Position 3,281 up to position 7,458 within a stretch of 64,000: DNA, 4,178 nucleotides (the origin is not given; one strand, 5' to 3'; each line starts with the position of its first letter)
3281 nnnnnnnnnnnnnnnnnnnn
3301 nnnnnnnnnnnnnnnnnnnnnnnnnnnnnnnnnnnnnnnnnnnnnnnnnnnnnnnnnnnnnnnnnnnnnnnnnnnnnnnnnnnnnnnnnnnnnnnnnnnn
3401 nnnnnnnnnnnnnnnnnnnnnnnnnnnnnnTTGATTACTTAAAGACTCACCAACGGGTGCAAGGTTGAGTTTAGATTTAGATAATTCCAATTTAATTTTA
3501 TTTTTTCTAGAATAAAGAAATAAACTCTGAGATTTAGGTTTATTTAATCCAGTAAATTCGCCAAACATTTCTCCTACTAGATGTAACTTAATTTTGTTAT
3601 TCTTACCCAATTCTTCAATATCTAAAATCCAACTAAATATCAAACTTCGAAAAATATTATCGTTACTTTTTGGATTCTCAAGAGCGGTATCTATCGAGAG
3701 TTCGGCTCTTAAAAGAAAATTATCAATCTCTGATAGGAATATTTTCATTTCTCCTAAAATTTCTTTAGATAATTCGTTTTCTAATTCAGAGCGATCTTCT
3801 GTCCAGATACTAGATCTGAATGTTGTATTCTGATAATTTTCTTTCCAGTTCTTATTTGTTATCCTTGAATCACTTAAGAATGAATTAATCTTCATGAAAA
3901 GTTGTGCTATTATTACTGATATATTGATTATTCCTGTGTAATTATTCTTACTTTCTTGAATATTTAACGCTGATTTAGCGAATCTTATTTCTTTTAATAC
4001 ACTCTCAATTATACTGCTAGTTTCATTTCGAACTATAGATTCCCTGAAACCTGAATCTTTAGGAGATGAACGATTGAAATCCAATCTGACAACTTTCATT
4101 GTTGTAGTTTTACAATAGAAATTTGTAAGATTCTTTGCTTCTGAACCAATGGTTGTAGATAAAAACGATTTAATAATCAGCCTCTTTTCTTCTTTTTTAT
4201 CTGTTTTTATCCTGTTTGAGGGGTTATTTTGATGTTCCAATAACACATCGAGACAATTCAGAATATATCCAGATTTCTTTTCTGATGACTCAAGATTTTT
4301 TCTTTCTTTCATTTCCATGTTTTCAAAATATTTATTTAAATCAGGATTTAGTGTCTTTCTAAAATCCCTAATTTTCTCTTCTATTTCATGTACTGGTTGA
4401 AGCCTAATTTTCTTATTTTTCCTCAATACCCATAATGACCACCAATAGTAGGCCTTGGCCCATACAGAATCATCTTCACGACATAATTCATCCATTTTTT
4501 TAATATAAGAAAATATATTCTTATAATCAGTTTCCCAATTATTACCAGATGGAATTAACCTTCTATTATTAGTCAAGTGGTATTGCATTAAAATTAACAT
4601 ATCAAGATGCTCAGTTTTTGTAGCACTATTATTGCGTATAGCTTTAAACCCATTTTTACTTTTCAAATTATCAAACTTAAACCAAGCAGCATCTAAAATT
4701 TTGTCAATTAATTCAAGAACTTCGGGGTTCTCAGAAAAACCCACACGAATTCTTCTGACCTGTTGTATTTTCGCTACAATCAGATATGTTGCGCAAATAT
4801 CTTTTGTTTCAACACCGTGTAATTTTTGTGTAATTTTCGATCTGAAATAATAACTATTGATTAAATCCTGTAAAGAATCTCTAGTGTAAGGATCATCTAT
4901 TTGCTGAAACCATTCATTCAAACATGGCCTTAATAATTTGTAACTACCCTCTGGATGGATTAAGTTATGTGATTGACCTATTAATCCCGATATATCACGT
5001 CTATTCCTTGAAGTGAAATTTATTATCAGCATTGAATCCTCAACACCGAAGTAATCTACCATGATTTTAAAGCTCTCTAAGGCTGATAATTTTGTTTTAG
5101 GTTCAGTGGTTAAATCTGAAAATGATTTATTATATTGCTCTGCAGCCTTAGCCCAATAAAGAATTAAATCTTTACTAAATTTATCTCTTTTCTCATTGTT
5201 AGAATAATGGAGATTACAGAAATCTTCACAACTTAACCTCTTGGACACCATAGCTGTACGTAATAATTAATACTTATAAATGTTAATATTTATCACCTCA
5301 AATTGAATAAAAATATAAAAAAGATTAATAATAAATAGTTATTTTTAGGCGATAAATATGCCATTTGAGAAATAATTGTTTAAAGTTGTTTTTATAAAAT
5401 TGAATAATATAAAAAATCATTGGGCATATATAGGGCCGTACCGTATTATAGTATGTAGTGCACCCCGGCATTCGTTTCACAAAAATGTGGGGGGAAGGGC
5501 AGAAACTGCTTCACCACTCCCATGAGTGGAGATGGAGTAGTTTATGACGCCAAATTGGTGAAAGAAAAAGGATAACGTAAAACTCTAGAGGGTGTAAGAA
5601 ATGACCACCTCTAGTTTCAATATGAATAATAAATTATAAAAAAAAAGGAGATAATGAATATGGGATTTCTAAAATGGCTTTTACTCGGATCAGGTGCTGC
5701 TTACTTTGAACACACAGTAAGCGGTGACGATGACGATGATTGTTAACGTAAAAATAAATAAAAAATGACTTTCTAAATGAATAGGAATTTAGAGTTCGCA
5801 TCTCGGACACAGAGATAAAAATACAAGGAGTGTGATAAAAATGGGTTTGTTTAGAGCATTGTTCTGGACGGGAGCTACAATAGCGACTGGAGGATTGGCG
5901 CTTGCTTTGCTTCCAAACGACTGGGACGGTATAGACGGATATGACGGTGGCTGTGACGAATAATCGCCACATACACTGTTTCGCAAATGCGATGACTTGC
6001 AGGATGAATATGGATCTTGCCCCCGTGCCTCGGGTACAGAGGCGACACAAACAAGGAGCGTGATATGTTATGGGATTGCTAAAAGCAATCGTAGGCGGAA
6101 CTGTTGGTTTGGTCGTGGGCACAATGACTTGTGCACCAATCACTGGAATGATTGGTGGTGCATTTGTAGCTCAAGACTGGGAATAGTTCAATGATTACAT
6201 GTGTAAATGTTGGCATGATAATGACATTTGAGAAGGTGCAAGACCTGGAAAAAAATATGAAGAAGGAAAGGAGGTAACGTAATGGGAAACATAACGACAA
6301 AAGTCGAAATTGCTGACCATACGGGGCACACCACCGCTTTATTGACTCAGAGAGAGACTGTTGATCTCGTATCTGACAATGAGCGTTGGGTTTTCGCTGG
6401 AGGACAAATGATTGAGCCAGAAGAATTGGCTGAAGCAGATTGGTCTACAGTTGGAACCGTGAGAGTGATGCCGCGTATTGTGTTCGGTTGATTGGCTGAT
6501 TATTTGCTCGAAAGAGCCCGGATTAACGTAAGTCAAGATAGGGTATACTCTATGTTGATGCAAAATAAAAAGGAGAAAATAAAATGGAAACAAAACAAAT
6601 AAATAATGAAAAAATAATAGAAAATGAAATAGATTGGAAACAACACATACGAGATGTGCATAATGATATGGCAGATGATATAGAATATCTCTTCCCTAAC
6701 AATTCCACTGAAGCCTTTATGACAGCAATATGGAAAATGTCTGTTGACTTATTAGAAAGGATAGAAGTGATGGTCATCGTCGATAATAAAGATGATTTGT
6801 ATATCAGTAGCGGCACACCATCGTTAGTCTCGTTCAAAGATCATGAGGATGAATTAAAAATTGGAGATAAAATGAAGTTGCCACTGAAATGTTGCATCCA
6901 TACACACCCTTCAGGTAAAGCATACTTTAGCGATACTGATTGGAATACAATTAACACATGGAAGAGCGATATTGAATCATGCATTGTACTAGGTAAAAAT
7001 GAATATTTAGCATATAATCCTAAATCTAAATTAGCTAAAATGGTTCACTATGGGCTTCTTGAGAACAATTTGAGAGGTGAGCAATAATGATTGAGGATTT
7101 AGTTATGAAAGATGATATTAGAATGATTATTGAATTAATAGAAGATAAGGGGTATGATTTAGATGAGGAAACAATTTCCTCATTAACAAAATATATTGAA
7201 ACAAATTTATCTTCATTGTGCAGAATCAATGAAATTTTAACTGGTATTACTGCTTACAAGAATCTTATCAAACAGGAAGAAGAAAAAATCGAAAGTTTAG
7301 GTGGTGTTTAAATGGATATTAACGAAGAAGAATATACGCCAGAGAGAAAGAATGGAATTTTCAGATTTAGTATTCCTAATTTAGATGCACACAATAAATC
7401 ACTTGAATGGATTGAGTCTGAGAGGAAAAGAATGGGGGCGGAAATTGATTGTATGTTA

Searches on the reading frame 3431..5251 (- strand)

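Call 3: search_protein_families(library=pfam, proteins=[window:3431-5251:-], max_evalue=0.1)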
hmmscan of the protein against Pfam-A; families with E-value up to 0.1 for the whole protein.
window:3431-5251:- (607 aa): 0 families

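Call 5: search_protein_families(library=padloc, proteins=[window:3431-5251:-], max_evalue=0.1)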
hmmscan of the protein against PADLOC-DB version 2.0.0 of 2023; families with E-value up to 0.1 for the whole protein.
window:3431-5251:- (607 aa): 0 families

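Call 6: search_protein_families(library=phrogs, proteins=[window:3431-5251:-], max_evalue=0.1)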
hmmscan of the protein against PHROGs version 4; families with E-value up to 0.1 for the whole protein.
window:3431-5251:- (607 aa): 1 family
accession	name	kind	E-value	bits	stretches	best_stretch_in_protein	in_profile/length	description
phrog_30744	-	unknown function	0.094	13.7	0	19-68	8-59/67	-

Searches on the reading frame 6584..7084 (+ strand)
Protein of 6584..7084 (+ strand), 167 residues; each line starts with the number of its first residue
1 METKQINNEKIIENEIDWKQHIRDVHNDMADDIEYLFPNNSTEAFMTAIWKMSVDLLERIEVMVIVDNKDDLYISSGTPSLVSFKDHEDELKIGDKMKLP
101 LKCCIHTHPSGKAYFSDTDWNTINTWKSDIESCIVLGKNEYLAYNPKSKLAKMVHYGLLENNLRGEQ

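Call 3: search_protein_families(library=pfam, proteins=[window:6584-7084:+], max_evalue=0.1)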
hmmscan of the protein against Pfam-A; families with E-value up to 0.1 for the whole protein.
window:6584-7084:+ (167 aa): 1 family
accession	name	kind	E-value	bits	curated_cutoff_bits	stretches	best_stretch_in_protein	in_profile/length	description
PF14464.11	Prok-JAB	-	2.1e-05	24.8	25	1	69-124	45-91/114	Prokaryotic homologs of the JAB domain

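Call 4: search_protein_families(library=ncbifam, proteins=[window:6584-7084:+], max_evalue=0.1)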
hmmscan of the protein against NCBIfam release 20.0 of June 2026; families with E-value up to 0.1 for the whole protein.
window:6584-7084:+ (167 aa): 0 families

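Call 5: search_protein_families(library=padloc, proteins=[window:6584-7084:+], max_evalue=0.1)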
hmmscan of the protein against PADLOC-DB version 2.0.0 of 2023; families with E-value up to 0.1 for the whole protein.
window:6584-7084:+ (167 aa): 0 families

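Call 6: search_protein_families(library=phrogs, proteins=[window:6584-7084:+], max_evalue=0.1)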
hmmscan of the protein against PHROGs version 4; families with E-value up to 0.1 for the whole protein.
window:6584-7084:+ (167 aa): 1 family
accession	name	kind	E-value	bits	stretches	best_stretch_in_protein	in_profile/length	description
phrog_15871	-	unknown function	0.0032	18.3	0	7-22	3-18/56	-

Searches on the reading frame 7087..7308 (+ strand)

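Call 3: search_protein_families(library=pfam, proteins=[window:7087-7308:+], max_evalue=0.1)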
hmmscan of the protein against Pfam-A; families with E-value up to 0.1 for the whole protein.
window:7087-7308:+ (74 aa): 0 families

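Call 4: search_protein_families(library=ncbifam, proteins=[window:7087-7308:+], max_evalue=0.1)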
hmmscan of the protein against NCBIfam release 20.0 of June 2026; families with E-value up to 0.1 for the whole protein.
window:7087-7308:+ (74 aa): 3 families
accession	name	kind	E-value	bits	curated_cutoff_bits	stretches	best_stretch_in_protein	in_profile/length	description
TIGR01337.1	apcB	equivalog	0.034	14.1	228.15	1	8-51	1-43/167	allophycocyanin subunit beta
NF003574.0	PRK05248.1-1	equivalog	0.061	13.5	197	1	27-63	83-119/120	protein YacL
NF003146.0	PRK04081.1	equivalog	0.069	12.5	194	1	12-69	50-103/207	hypothetical protein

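Call 5: search_protein_families(library=padloc, proteins=[window:7087-7308:+], max_evalue=0.1)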
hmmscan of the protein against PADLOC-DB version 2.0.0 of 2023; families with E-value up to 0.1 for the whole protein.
window:7087-7308:+ (74 aa): 0 families

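Call 6: search_protein_families(library=phrogs, proteins=[window:7087-7308:+], max_evalue=0.1)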
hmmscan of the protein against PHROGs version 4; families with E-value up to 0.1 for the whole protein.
window:7087-7308:+ (74 aa): 2 families
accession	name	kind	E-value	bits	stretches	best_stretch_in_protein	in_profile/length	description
phrog_15452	-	unknown function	0.036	15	1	7-69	3-59/180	-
phrog_25531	-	unknown function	0.083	12.6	1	7-40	530-563/617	-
